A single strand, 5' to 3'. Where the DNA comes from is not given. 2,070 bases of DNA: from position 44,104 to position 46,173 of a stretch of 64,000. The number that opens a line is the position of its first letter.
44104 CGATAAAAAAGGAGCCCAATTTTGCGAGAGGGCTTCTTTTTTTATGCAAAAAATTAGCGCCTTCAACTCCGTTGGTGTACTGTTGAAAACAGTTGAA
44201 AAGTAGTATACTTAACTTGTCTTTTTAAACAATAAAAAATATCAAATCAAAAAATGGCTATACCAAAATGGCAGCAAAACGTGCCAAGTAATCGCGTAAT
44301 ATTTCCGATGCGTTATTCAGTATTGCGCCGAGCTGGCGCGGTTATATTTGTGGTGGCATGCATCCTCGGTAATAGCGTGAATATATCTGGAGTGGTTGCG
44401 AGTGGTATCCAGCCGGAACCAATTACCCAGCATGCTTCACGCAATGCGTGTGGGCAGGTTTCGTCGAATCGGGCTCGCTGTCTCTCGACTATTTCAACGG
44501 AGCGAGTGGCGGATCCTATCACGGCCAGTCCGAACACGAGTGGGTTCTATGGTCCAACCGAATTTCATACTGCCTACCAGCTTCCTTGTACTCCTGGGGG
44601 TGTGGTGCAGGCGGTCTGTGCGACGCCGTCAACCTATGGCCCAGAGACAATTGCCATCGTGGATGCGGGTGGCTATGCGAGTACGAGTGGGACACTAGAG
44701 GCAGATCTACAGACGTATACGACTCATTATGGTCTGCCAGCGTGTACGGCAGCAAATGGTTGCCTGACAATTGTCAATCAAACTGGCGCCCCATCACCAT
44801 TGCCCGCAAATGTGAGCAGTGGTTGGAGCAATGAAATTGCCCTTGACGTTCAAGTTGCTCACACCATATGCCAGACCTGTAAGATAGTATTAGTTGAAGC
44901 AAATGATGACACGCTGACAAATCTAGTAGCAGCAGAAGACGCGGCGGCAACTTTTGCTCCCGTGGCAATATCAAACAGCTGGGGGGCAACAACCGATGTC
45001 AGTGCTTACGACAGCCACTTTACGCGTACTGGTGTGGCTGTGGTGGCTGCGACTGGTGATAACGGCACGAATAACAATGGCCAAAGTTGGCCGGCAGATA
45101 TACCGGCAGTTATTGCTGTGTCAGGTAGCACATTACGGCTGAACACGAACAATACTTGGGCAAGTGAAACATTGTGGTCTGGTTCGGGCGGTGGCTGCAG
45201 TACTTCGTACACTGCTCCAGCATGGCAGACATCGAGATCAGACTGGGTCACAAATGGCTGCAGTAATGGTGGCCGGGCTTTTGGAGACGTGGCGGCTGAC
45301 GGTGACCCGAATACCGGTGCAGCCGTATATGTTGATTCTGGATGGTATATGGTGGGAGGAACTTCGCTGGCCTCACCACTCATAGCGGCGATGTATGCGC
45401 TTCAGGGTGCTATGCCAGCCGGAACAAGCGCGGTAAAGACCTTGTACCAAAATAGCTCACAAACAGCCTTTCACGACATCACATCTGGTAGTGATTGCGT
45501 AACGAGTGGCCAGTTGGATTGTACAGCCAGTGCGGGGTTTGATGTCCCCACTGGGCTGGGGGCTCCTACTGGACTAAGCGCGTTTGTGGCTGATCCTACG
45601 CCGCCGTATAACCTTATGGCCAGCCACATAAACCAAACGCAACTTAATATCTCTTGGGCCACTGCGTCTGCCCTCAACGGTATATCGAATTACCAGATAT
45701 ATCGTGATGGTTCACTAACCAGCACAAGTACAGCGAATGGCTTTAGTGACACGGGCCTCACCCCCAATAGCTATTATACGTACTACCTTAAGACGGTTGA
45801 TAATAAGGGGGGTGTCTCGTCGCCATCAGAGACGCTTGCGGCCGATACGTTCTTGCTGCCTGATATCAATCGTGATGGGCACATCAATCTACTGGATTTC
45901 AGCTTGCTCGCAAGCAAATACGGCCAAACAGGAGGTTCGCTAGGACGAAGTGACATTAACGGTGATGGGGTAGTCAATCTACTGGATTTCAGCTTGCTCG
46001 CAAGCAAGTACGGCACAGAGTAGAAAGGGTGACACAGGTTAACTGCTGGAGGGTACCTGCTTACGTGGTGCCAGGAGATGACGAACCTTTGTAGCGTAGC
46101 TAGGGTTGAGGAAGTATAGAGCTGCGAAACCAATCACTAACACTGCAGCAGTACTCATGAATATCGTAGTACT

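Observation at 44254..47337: Dockerin-tagged S53 protease and a membrane-anchored cohesin-like protein as a convergent pair between 16S and 23S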

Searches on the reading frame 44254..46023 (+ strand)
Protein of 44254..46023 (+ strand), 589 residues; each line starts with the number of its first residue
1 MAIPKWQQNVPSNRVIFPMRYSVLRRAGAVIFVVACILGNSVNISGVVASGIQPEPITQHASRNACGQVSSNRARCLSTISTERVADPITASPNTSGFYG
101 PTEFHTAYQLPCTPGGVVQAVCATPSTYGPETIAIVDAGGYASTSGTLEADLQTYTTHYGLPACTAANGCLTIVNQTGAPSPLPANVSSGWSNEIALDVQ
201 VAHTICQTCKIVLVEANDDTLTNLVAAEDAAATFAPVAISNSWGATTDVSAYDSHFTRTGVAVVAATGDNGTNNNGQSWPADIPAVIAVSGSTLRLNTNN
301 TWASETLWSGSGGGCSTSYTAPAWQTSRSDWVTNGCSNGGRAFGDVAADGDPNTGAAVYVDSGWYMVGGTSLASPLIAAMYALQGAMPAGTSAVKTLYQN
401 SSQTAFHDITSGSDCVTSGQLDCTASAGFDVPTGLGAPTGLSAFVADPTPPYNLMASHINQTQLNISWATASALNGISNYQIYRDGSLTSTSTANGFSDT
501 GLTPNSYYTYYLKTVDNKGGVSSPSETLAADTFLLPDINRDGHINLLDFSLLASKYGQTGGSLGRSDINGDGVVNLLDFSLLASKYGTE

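Call 4: search_protein_families(library=pfam, proteins=[window:44254-46023:+], max_evalue=1)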
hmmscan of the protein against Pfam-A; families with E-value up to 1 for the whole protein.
window:44254-46023:+ (589 aa): 4 families
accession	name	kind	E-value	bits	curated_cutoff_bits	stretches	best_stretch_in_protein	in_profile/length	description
PF00404.24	Dockerin_1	-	9.6e-08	32.6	22.9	1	537-583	3-53/57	Dockerin type I domain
PF00041.27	fn3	-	4e-06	27.4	25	1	450-527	2-80/84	Fibronectin type III domain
PF00036.39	EF-hand_1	-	0.16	12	25.4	0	537-551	10-24/29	EF hand domain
PF13202.12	EF-hand_5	-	0.25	11.4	25.9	0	531-549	3-21/25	EF hand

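Call 5: search_protein_families(library=ncbifam, proteins=[window:44254-46023:+], max_evalue=1)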
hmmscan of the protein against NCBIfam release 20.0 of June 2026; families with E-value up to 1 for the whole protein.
window:44254-46023:+ (589 aa): 2 families
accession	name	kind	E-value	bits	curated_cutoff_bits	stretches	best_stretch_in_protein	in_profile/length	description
NF041611.1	exoglucan_CbhB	equivalog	1.8e-10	39.5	1950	1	445-532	703-790/997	exoglucanase CbhB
NF049966.1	QH_SP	equivalog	0.13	11.6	165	1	239-294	91-145/219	subtilisin-like serine protease QhpE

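Call 7: search_solved_structures(query=window:44254-46023:+, max_evalue=1, show_alignments=2)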
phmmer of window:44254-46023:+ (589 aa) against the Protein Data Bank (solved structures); distinct sequences matched with E-value up to 1: 33.
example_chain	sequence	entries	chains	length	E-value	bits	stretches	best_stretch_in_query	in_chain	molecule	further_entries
1sio_A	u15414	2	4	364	3.2e-23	85.2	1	131-443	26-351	kumamolisin-As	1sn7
1gt9_1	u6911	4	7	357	1.3e-22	83.3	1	131-442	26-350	KUMAMOLYSIN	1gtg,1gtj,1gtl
4ne7_A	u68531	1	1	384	1.4e-22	83.1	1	131-443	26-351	Kumamolisin-As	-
1siu_A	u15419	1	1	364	1.5e-22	83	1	131-443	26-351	kumamolisin-As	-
1zvj_A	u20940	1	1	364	1.6e-22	82.9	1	131-443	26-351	kumamolisin-As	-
1t1g_A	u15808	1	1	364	1.9e-22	82.7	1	152-443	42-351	kumamolisin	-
1zvk_A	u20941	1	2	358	6.1e-22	81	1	131-443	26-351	kumamolisin-As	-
1t1e_A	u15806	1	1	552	6.8e-22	80.8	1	113-443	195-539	kumamolisin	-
1t1i_A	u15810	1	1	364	4.3e-21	78.2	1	131-443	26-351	kumamolisin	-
6m9c_A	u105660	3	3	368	2.2e-11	46.2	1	274-438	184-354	SEDOLISIN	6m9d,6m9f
6m8w_A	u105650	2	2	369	2.2e-11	46.1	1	274-438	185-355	SEDOLISIN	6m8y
1nlu_A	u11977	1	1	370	2.2e-11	46.1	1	274-438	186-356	SEDOLISIN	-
1ga1_A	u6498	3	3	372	2.3e-11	46.1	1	274-438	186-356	SERINE-CARBOXYL PROTEINASE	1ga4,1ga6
8pn5_A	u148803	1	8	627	2.3e-08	36.2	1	447-531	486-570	DUF3472 domain-containing protein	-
8pn3_A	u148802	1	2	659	2.4e-08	36.1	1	447-531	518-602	DUF3472 domain-containing protein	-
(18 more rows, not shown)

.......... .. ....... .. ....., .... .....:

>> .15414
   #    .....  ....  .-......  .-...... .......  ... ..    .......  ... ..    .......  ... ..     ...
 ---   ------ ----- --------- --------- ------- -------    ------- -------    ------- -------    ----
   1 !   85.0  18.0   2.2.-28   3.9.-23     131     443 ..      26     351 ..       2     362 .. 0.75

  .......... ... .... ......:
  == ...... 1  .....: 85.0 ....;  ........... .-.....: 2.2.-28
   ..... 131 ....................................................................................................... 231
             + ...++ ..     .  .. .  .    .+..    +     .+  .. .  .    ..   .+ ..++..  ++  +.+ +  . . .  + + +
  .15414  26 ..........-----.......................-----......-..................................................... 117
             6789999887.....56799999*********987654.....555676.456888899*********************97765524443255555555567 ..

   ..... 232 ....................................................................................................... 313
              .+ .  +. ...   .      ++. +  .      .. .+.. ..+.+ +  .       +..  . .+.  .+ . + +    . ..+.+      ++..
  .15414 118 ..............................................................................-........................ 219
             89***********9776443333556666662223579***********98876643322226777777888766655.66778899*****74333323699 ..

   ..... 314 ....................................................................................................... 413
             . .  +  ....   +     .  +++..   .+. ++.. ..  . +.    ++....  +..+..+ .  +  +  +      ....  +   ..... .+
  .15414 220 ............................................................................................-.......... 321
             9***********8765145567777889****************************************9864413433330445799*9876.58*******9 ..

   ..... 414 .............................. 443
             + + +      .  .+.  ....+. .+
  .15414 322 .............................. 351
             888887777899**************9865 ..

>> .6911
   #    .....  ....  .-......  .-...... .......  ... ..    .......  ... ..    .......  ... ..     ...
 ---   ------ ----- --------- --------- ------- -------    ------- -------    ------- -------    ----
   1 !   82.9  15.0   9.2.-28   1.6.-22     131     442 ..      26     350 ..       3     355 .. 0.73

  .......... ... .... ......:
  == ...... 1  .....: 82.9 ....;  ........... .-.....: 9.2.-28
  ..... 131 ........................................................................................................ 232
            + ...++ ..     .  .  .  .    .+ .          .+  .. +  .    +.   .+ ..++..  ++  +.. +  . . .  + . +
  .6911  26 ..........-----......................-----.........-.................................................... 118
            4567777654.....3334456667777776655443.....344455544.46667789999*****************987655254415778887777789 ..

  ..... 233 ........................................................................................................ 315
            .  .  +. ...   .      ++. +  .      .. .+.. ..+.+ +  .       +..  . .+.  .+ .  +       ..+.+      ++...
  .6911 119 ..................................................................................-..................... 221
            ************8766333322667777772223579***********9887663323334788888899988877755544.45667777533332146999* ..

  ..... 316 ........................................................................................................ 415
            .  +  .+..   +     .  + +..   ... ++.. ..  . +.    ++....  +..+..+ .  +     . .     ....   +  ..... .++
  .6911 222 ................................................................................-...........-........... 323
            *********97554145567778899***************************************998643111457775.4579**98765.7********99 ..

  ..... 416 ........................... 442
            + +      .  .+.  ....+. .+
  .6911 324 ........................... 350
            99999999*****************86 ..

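Call 11: find_homologous_proteins(query=window:44254-46023:+, max_evalue=0.001)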
Query window:44254-46023:+ (589 aa): 1471 proteins with E <= 0.001 among 8000 candidates; the best 120 are listed.
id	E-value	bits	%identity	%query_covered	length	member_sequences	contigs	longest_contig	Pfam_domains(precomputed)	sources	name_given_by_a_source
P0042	0.0e+0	1311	99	100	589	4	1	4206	PF00404.25,PF00041.28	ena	-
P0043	0.0e+0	1025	79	96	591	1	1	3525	PF00404.25,PF00041.28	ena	-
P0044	6.7e-291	984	79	94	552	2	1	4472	PF00404.25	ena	-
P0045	4.8e-274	928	71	97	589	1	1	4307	PF00404.25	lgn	-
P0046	1.9e-237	807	63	97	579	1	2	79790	PF00404.25,PF00041.28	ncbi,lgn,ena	-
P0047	1.6e-234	798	65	95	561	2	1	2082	PF00404.25,PF00041.28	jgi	-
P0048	1.0e-232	792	66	91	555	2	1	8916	PF00404.25,PF00041.28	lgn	-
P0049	6.1e-229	779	63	97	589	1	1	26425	PF00404.25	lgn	-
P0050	4.2e-191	654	53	99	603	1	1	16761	PF00404.25,PF00041.28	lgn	-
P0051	1.0e-190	653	58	85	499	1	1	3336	PF00404.25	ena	-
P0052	1.2e-189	650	57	92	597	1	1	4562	PF00404.25,PF00041.28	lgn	-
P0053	5.7e-189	647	53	98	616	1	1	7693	PF00404.25,PF00041.28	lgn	-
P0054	1.6e-186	639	56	91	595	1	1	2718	PF00404.25,PF00041.28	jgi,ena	-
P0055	5.9e-186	637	57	91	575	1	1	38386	PF00404.25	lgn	-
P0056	2.0e-185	636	54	92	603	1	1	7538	PF00404.25,PF00041.28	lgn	-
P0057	1.2e-184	633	54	91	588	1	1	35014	PF00404.25,PF00041.28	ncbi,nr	ncbi:MAG TPA: dockerin type I domain-containing protein [Candidatus Saccharimonadales bacterium]|nr:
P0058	2.2e-184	632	51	99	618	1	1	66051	PF00404.25,PF00041.28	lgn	-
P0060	5.4e-184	631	60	77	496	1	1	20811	PF00404.25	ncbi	-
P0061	5.9e-184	631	53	92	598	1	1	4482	PF00404.25,PF00041.28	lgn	-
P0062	1.0e-183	630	52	100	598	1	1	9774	PF00404.25,PF00041.28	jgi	jgi:subtilase family serine protease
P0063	1.9e-183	629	55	90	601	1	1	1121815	PF00404.25,PF00041.28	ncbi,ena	-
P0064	3.1e-183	628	53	91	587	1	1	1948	PF00404.25,PF00041.28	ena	-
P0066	3.9e-182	625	51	98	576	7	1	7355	PF00404.25,PF00041.28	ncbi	-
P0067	1.1e-181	623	56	90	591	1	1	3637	PF00404.25,PF00041.28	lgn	-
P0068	1.8e-181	623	58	79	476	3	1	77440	PF00404.25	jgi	jgi:hypothetical protein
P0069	9.2e-181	620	53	92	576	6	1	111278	PF00404.25,PF00041.28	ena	-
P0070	1.6e-180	620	52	96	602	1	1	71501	PF00404.25,PF00041.28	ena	-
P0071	1.7e-180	619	50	97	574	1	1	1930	PF00404.25,PF18370.8,PF00041.28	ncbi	-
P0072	1.9e-180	619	51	96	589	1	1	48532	PF00404.25,PF00041.28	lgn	-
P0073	2.2e-180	619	54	92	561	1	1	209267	PF00404.25,PF00041.28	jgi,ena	-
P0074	5.9e-179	614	51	94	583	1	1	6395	PF00404.25,PF00041.28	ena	-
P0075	8.1e-179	614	51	97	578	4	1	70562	PF00404.25,PF00041.28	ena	-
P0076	2.4e-178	612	49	100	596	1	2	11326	PF00404.25,PF00041.28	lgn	-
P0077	1.4e-177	610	53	90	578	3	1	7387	PF00404.25,PF00041.28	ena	-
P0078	3.8e-177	608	50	98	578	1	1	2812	PF00404.25,PF00041.28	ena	-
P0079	4.4e-177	608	53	91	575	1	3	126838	PF00404.25,PF00041.28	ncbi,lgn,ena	-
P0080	3.5e-175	602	49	96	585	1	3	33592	PF00404.25,PF00041.28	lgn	-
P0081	1.7e-174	600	53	91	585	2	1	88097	PF00404.25,PF00041.28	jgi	-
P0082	1.2e-173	597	50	99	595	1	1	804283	PF00404.25,PF00041.28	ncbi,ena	-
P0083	1.4e-173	597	49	97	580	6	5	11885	PF00404.25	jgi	-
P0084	2.5e-173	596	53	85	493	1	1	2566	PF00404.25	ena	-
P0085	5.7e-173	595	55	90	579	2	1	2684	PF00404.25,PF00041.28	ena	-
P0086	5.9e-173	595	52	90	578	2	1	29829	PF00404.25,PF00041.28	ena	-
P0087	2.5e-172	592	49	95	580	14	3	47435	PF00404.25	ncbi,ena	-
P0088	4.9e-172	592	55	85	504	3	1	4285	PF00404.25,PF00041.28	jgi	jgi:subtilase family serine protease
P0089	2.4e-170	586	51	91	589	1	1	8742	PF00404.25,PF00041.28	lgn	-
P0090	1.8e-169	583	52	91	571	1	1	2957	PF00404.25,PF00041.28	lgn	-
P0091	1.7e-168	580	53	90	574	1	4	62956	PF00404.25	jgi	jgi:subtilase family serine protease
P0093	2.7e-166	573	49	97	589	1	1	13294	PF00404.25,PF18370.8,PF00041.28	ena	-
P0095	1.9e-165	570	48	97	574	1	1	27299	PF00404.25,PF18370.8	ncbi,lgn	-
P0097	3.9e-165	569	50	91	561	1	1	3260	PF00404.25,PF00041.28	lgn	-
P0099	1.3e-164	567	52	90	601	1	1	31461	PF00404.25,PF00041.28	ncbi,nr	ncbi:MAG TPA: dockerin type I domain-containing protein [Candidatus Saccharimonadales bacterium]|nr:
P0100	7.4e-164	564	48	98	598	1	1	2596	PF00404.25,PF00082.28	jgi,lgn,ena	-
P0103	1.7e-162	560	48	97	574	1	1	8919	PF00404.25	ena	-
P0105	1.2e-161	557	62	65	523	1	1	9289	PF00404.25,PF00082.28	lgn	-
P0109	3.7e-157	542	51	92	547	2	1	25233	PF00404.25,PF00041.28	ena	-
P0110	7.3e-157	541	46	100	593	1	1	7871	PF00404.25,PF00041.28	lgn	-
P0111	3.0e-153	530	49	92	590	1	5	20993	PF00404.25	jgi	jgi:subtilase family serine protease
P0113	1.1e-150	521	47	96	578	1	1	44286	PF00404.25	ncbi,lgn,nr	ncbi:MAG TPA: dockerin type I domain-containing protein [Candidatus Saccharimonadales bacterium]|nr:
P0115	5.3e-149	515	46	99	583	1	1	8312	PF00404.25,PF00041.28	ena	-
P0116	6.8e-147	508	48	91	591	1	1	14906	PF00404.25,PF00041.28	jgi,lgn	-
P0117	3.2e-141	490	52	80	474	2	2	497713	PF00404.25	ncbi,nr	ncbi:MAG TPA: dockerin type I domain-containing protein [Candidatus Saccharimonadales bacterium]|nr:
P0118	2.8e-137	477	48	85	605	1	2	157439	PF00404.25,PF00041.28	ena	-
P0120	3.1e-111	391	45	72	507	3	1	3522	PF00404.25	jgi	jgi:hypothetical protein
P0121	9.1e-110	386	45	74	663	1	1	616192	PF00404.25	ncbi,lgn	-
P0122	1.3e-109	385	49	68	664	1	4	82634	PF00404.25,PF00963.25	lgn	-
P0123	2.0e-109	385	50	66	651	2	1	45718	PF00404.25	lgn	-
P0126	4.0e-103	364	43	72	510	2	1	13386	PF00404.25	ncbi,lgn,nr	ncbi:MAG TPA: dockerin type I domain-containing protein [Candidatus Saccharimonadales bacterium]|nr:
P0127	4.6e-103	364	42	74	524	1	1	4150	PF00404.25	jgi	jgi:subtilase family serine protease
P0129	2.8e-102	361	43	74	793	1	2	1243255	PF00404.25,PF17957.8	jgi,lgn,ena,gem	-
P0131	9.9e-101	356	43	72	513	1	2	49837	PF00404.25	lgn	-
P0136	4.6e-99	351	49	63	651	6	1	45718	PF00404.25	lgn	-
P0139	1.1e-97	346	46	65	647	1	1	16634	PF00404.25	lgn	-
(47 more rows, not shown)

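Call 29: find_related_loci(query=A2, collection=metagenome_contigs, flank=10000)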
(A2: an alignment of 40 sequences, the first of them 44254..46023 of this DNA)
Query A2 (589 aa) in metagenome_contigs; peptide patterns used: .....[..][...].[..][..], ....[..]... (x = any residue, [..] = any of these).
600 stretches matched a pattern (row limit reached: there are more); 515 encode a relative of the query (tblastn E <= 1e-3); the best 80 are kept; 79 distinct loci.
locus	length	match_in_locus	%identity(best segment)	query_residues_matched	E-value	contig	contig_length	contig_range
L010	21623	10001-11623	54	50-589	0e+0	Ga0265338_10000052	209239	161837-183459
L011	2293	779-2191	53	24-588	0e+0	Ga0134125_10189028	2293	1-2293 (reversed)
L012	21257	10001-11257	44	29-447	1e-99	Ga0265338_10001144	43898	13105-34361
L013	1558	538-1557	51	19-345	4e-106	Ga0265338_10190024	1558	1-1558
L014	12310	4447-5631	45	53-444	2e-98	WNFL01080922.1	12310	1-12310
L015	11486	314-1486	47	53-444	1e-96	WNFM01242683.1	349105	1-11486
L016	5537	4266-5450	46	49-444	6e-95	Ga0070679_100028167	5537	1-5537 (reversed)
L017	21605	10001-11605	53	53-589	2e-180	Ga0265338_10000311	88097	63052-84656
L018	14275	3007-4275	42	3-444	1e-93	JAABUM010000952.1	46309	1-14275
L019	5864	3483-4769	43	14-444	1e-92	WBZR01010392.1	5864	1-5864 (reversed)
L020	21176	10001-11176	48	56-450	2e-92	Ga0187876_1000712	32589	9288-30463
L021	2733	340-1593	46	23-444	1e-93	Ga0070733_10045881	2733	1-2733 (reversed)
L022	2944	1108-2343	42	45-444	9e-93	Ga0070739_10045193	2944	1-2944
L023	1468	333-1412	47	99-459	1e-93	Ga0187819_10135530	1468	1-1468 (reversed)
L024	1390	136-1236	46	63-444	9e-90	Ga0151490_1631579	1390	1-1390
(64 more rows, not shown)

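Call 60: find_encoding_contigs(protein=P0129, flank=6000, max_places=1)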
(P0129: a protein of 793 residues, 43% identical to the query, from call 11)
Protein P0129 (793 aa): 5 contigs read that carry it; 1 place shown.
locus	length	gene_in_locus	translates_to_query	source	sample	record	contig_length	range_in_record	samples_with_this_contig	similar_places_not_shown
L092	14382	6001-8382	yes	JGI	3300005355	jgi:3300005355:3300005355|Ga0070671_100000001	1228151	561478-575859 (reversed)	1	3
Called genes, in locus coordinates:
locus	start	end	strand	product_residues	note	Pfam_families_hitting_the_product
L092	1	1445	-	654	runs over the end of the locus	PF00115:COX1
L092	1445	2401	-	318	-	PF00116:COX2 (weak), PF06481:COX_ARM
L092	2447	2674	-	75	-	PF06150:ChaB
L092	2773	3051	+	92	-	PF10041:DUF2277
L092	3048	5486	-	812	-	PF00781:DAGK_cat (weak)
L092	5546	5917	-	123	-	PF00903:Glyoxalase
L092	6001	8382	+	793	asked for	PF17957:Big_7, PF00404:Dockerin_1 (weak)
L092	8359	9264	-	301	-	-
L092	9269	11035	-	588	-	-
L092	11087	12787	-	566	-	PF07690:MFS_1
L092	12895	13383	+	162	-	-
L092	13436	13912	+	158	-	PF00903:Glyoxalase (weak)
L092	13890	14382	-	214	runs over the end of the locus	-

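Call 65: search_protein_families(library=pfam, proteins=[P0122], max_evalue=0.001)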
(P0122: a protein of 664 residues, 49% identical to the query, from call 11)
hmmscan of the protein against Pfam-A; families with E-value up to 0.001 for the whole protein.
P0122 (664 aa): 2 families
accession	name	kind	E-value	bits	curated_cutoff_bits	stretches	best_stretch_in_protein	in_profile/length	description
PF00963.24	Cohesin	-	1.3e-08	35.6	24.1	1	60-162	7-118/139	Cohesin domain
PF00404.24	Dockerin_1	-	1.1e-07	32.4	22.9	1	613-659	2-53/57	Dockerin type I domain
